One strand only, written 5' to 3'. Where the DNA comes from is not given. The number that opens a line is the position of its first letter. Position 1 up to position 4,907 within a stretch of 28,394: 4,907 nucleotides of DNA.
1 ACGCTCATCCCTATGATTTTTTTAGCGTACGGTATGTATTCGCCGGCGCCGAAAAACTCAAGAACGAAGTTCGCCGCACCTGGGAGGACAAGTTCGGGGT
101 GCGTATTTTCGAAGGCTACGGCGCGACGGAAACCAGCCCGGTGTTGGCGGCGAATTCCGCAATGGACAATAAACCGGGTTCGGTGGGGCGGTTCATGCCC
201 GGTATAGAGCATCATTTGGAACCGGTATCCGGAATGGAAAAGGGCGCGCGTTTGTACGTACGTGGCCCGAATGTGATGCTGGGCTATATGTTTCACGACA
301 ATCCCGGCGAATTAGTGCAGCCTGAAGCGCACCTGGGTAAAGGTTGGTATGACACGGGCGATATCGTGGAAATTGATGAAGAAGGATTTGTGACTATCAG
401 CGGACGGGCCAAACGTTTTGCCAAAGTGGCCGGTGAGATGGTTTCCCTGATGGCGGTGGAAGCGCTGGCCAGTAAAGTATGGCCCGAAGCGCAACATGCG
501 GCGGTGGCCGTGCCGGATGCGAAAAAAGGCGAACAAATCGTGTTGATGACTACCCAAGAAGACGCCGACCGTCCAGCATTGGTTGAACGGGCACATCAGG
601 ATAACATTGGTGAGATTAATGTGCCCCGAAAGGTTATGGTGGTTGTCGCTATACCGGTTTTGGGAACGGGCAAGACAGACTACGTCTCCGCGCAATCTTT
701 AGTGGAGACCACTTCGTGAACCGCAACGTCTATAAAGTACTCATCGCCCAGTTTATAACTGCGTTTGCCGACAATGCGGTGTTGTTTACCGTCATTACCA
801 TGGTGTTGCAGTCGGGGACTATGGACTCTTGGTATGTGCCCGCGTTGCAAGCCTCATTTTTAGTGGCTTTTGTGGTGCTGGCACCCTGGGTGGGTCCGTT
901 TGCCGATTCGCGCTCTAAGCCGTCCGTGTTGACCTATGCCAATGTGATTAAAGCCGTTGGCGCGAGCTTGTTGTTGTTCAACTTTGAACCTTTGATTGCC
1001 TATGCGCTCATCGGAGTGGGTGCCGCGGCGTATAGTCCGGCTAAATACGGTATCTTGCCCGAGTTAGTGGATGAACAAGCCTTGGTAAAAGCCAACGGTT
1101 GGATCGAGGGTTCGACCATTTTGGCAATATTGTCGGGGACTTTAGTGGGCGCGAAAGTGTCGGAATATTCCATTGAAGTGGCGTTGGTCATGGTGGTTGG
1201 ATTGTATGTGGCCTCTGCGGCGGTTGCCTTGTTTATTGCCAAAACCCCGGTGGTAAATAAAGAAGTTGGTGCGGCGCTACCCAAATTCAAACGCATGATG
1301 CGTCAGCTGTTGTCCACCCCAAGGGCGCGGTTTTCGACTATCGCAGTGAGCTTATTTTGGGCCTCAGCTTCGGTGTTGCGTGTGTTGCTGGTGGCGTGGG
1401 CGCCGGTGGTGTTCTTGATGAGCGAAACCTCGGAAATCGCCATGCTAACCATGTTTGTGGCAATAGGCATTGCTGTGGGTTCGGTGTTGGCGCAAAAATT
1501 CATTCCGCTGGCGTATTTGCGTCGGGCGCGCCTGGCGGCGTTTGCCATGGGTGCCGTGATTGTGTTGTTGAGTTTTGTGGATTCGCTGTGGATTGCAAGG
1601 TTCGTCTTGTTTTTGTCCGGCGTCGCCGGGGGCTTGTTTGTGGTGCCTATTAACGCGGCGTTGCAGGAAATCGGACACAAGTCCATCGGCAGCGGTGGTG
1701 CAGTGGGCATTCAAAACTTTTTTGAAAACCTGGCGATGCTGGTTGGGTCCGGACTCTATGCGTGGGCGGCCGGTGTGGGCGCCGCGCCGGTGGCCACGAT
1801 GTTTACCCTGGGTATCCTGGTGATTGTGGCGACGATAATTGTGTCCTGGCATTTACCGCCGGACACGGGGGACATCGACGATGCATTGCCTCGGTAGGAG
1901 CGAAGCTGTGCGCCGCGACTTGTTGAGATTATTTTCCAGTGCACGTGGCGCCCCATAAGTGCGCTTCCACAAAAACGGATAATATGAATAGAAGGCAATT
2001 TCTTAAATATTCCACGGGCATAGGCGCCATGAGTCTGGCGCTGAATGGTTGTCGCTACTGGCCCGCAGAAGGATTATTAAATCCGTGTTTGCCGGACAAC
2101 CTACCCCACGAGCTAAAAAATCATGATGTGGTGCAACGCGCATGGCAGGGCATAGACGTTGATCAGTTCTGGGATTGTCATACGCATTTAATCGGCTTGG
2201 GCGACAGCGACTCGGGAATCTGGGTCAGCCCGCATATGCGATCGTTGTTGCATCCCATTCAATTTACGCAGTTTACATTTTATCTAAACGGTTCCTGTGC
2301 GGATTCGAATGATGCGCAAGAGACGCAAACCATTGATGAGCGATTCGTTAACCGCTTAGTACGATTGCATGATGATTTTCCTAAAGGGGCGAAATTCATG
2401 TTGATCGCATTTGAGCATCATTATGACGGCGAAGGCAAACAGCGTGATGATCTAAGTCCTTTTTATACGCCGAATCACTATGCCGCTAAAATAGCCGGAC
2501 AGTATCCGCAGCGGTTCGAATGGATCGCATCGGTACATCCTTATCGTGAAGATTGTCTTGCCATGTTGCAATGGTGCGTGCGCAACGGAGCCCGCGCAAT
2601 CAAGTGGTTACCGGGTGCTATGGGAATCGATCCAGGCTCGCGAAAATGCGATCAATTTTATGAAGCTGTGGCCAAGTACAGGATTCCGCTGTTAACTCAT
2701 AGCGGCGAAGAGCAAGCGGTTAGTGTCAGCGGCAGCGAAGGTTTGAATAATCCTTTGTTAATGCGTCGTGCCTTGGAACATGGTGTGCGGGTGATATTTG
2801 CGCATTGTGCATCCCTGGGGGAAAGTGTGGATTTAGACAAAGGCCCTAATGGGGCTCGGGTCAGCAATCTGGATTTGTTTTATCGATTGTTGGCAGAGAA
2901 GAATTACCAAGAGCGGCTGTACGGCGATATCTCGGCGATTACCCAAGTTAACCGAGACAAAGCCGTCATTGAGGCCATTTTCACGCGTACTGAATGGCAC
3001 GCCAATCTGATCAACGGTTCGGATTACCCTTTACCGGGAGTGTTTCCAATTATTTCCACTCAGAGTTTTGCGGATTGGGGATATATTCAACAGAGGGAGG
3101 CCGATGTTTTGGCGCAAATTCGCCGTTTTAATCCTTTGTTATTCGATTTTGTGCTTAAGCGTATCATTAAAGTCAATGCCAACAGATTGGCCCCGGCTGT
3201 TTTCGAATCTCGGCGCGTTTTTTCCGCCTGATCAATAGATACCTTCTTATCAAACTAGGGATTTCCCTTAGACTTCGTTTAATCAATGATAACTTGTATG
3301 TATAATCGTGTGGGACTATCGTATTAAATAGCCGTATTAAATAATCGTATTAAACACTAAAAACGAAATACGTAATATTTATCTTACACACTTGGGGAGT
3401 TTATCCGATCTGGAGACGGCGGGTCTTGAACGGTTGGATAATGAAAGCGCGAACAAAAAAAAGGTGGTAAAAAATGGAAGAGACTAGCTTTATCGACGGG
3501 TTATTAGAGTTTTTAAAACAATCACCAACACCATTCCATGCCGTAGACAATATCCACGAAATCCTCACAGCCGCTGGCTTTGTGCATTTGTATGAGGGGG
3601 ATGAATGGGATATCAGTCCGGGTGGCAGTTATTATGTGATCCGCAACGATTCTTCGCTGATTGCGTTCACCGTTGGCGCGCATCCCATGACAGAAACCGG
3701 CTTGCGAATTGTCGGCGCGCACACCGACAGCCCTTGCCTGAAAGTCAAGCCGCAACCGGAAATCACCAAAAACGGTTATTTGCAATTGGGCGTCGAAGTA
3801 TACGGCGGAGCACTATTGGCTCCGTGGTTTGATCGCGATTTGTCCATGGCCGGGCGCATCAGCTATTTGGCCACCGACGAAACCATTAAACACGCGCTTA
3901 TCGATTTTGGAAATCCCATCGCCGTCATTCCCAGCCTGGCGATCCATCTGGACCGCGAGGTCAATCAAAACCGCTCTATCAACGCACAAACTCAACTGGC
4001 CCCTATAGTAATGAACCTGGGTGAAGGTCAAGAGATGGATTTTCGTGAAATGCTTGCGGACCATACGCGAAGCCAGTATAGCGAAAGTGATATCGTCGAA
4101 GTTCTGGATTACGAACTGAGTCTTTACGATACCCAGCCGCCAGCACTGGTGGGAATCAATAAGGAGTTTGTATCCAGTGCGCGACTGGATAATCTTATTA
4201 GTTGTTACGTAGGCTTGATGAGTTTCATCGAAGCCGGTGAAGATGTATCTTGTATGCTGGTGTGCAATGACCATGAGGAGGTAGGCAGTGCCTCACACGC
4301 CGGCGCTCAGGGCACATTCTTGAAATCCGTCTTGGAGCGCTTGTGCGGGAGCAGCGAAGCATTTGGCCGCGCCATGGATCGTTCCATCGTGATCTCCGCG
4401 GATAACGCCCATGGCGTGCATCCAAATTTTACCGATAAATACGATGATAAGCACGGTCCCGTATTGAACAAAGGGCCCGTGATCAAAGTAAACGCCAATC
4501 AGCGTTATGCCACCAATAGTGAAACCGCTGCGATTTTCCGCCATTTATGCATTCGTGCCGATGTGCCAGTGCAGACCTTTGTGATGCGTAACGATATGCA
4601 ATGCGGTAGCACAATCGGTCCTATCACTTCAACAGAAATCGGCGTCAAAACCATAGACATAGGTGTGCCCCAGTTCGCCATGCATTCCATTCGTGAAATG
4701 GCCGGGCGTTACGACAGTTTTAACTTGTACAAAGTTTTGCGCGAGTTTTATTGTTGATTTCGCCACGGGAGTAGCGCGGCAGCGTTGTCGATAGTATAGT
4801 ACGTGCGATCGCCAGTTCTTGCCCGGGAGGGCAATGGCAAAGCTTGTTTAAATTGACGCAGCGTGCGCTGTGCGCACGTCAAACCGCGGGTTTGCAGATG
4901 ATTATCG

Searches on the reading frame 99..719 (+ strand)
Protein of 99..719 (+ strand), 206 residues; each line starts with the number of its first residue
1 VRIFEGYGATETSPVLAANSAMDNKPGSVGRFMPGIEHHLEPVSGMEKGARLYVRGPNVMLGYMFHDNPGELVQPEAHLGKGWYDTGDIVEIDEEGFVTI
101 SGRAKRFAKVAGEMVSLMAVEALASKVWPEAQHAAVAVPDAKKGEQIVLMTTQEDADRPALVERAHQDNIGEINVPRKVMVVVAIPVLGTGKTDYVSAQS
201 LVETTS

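Call 60: search_protein_families(library=pfam, proteins=[window:99-719:+], max_evalue=0.00001)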
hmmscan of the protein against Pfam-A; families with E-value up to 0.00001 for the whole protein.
window:99-719:+ (206 aa): 1 family
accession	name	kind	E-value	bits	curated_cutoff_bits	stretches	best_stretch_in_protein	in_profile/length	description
PF00501.34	AMP-binding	-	2.5e-09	36.9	29.9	1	2-63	314-383/384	AMP-binding enzyme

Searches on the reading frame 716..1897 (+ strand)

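Call 60: search_protein_families(library=pfam, proteins=[window:716-1897:+], max_evalue=0.00001)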
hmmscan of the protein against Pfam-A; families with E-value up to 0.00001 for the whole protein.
window:716-1897:+ (393 aa): 1 family
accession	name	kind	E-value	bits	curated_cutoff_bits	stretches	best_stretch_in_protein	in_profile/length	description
PF07690.21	MFS_1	-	7.4e-19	68.3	33.4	1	9-344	2-346/347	Major Facilitator Superfamily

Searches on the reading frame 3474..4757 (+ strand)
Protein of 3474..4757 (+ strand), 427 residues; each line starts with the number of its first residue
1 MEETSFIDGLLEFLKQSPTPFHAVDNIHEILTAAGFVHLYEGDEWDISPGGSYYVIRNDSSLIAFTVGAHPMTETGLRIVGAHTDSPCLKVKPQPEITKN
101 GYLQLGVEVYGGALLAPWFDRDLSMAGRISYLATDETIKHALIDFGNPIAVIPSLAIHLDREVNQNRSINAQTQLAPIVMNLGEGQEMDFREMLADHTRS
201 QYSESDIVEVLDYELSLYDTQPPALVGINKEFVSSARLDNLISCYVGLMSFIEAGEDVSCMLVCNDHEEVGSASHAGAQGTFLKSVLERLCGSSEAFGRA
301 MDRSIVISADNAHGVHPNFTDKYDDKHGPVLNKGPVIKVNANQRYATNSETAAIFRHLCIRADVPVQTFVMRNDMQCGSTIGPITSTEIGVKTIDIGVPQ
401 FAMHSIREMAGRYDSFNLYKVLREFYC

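Call 60: search_protein_families(library=pfam, proteins=[window:3474-4757:+], max_evalue=0.00001)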
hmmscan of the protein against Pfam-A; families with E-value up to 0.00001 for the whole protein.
window:3474-4757:+ (427 aa): 2 families
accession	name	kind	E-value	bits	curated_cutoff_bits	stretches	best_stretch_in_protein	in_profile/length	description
PF02127.20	Peptidase_M18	-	2.4e-141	471.9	24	1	13-426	1-432/432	Aminopeptidase I zinc metalloprotease (M18)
PF05343.19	Peptidase_M42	-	8.7e-11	41.8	23.2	1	185-416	83-287/292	M42 glutamyl aminopeptidase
